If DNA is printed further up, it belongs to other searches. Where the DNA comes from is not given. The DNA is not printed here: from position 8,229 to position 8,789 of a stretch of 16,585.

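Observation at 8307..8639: Lone plus-strand small gene convergent with, and overlapping, the island operon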

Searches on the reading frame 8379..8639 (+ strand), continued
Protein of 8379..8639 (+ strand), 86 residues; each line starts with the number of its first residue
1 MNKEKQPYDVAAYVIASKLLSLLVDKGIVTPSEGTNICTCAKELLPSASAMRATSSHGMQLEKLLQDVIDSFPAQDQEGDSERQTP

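Call 51: find_encoding_contigs(protein=P0001, flank=4000, max_places=4)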
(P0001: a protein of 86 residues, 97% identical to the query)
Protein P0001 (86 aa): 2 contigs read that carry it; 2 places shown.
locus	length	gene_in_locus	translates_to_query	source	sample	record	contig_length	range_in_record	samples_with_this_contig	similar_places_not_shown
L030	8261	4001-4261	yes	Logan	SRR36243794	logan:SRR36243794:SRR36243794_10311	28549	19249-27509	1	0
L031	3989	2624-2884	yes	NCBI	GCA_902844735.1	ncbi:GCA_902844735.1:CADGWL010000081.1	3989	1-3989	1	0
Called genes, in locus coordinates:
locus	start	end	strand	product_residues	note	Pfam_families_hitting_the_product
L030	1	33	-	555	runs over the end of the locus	-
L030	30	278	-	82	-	-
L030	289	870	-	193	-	PF11985:Phage_Mu_Gp27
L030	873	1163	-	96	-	-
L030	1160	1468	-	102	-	PF10805:DUF2730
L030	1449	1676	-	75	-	PF01258:zf-dskA_traR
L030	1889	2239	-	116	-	PF10828:DUF2570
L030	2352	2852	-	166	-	PF00959:Phage_lysozyme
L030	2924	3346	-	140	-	PF08765:Mor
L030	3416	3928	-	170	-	PF06252:GemA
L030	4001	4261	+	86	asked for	-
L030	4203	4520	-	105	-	-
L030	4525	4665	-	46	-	-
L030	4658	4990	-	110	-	-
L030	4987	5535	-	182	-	-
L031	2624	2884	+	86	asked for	-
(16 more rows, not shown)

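Call 52: predict_structure(alignment_id=A4)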
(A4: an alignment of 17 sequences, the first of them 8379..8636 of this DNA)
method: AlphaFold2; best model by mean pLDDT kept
length: 86 residues; sequences in the alignment: 17
mean_pLDDT: 71.9   pTM: 0.57
mean pLDDT of the five models: 71.9, 72.0, 71.8, 70.0, 68.5
residues with pLDDT >= 90: 8; 70-90: 44; 50-70: 23; < 50: 11
segments of 3 or more residues with pLDDT < 50: 77-85
pLDDT, mean of each block of 10 residues (from residue 1): 55 84 90 88 72 60 81 62 46
secondary structure, 60 per line:
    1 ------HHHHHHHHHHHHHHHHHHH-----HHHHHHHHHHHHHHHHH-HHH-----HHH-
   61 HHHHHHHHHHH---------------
elements in order: H7-25 H31-47 H61-71

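Call 55: fold_search(model_id=the predicted structure, library=pdb)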
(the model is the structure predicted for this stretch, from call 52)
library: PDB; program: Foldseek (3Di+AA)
matches with E <= 10: 21; with E <= 0.001: 0
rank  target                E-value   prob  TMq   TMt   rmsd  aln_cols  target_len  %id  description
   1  1yoz_B                3.5e+00  0.33  0.46  0.35  11.4        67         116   13  Predicted coding region AF0941 from Archaeoglobus fulgidus (released 2005-02-08)
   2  5n77_C                4.4e+00  0.06  0.26  0.12  10.4        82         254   16  Crystal structure of the cytosolic domain of the CorA magnesium channel from Escherichia coli in complex with magnesiu (released 2017-07-12)
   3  9k8k_A                5.2e+00  0.23  0.41  0.60   3.2        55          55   20  Cryo-EM structure of C2 symmetric interface of designed zinc-induced tetrahedron Cage-t32-Zn1-HEHE-36 (released 2025-10-29)
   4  2dl1_MODEL_1_A        5.2e+00  0.06  0.28  0.22  13.9       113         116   18  Solution structure of the MIT domain from human Spartin (released 2006-10-14)
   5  5t1d_B                5.9e+00  0.14  0.35  0.31   4.2        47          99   26  Crystal structure of EBV gHgL/gp42/E1D1 complex (released 2016-12-28)
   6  5n77_A                5.9e+00  0.05  0.26  0.12  10.4        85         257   15  Crystal structure of the cytosolic domain of the CorA magnesium channel from Escherichia coli in complex with magnesiu (released 2017-07-12)
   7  1x79_A                6.2e+00  0.12  0.41  0.42   5.1        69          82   13  Crystal structure of human GGA1 GAT domain complexed with the GAT-binding domain of Rabaptin5 (released 2004-10-12)
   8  6fh4_D                6.6e+00  0.11  0.31  0.35   8.3        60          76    8  CtsR C-terminal domain with bound phospho-arginine (released 2019-02-27)
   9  4nq0                  7.0e+00  0.20  0.47  0.19   3.5        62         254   26  Structural insights into yeast histone chaperone Hif1: a scaffold protein recruiting protein complexes to core histones (released 2014-07-16)
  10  9vks_A                7.4e+00  0.02  0.20  0.21  15.5        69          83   19  Cryo-EM structure of F-ATP synthase c-ring from Mycobacteroides abscessus (Backbone) (released 2026-01-14)
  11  5n77_E                7.8e+00  0.04  0.25  0.12  10.4        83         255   16  Crystal structure of the cytosolic domain of the CorA magnesium channel from Escherichia coli in complex with magnesiu (released 2017-07-12)
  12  2btp_A                8.3e+00  0.09  0.40  0.18   6.7        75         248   17  14-3-3 Protein Theta (Human) Complexed to Peptide (released 2005-06-28)
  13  4bsx_A                9.3e+00  0.20  0.45  0.28   3.0        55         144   16  Crystal Structure of the N terminal domain of TRIF (TIR-domain- containing adapter-inducing interferon-beta) (released 2013-12-11)
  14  5v8i_1t               9.3e+00  0.12  0.43  0.39   3.7        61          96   16  Thermus thermophilus 70S ribosome lacking ribosomal protein uS17 (released 2018-03-28)
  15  6fbw_C                9.3e+00  0.09  0.41  0.19   6.6        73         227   18  Crystal structure of C-terminal modified Tau peptide-hybrid 4.2f-II with 14-3-3sigma (released 2018-05-16)
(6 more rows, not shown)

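Call 71: search_solved_structures(query=A4, max_evalue=10, show_alignments=2)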
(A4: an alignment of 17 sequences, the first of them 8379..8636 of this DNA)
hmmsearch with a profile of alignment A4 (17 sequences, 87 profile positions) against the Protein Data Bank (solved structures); distinct sequences matched with E-value up to 10: 5.
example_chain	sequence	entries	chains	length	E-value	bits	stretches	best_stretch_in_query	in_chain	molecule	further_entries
5z7h_A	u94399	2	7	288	0.42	14.1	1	25-50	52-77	LysR family transcriptional regulator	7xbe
3iau_A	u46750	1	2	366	0.52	13.8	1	12-62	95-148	Threonine deaminase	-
4by4_A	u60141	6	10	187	1.5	12.3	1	27-71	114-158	FI18190P1 | CG5907-PA, ISOFORM A | FREQUENIN 2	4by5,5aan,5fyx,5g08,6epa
1bja_A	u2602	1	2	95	5.5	10.5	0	24-50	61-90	TRANSCRIPTION REGULATORY PROTEIN MOTA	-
1i1s_A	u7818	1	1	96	5.7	10.4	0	24-50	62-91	MOTA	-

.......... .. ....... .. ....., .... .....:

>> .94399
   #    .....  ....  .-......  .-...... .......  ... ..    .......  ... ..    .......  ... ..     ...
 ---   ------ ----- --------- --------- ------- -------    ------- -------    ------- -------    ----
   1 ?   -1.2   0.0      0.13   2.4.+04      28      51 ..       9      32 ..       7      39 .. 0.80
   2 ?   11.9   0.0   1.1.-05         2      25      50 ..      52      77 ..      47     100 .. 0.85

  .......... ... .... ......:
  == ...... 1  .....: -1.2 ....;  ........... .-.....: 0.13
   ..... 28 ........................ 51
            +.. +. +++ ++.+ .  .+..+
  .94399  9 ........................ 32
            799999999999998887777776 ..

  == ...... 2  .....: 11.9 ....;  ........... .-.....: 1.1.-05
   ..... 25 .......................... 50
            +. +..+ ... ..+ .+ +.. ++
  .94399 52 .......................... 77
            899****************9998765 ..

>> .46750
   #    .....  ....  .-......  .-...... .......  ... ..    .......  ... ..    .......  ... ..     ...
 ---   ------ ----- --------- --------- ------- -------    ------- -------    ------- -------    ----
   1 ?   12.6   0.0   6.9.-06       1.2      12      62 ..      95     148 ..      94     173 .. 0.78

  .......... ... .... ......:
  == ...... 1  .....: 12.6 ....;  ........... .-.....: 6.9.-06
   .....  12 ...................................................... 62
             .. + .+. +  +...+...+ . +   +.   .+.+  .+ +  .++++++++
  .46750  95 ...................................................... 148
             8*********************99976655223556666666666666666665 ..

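Call 72: search_protein_families(library=pfam, proteins=[window:8379-8636:+, L004:801-1064:+, L016:3001-3264:+], max_evalue=10)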
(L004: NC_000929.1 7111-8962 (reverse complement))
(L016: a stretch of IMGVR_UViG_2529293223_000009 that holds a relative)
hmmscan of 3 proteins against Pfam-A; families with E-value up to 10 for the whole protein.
window:8379-8636:+ (86 aa): 1 family
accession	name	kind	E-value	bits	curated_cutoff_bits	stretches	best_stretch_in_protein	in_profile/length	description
PF04643.17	Motilin_assoc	-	0.09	13.1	22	1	55-70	36-51/59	Motilin/ghrelin-associated peptide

L004:801-1064:+ (88 aa): 0 families

L016:3001-3264:+ (88 aa): 1 family
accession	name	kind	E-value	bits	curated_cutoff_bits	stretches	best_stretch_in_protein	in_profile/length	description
PF22746.1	SHOCT-like_DUF2089-C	-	0.0032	17.5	27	1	23-40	9-26/32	SHOCT-like domain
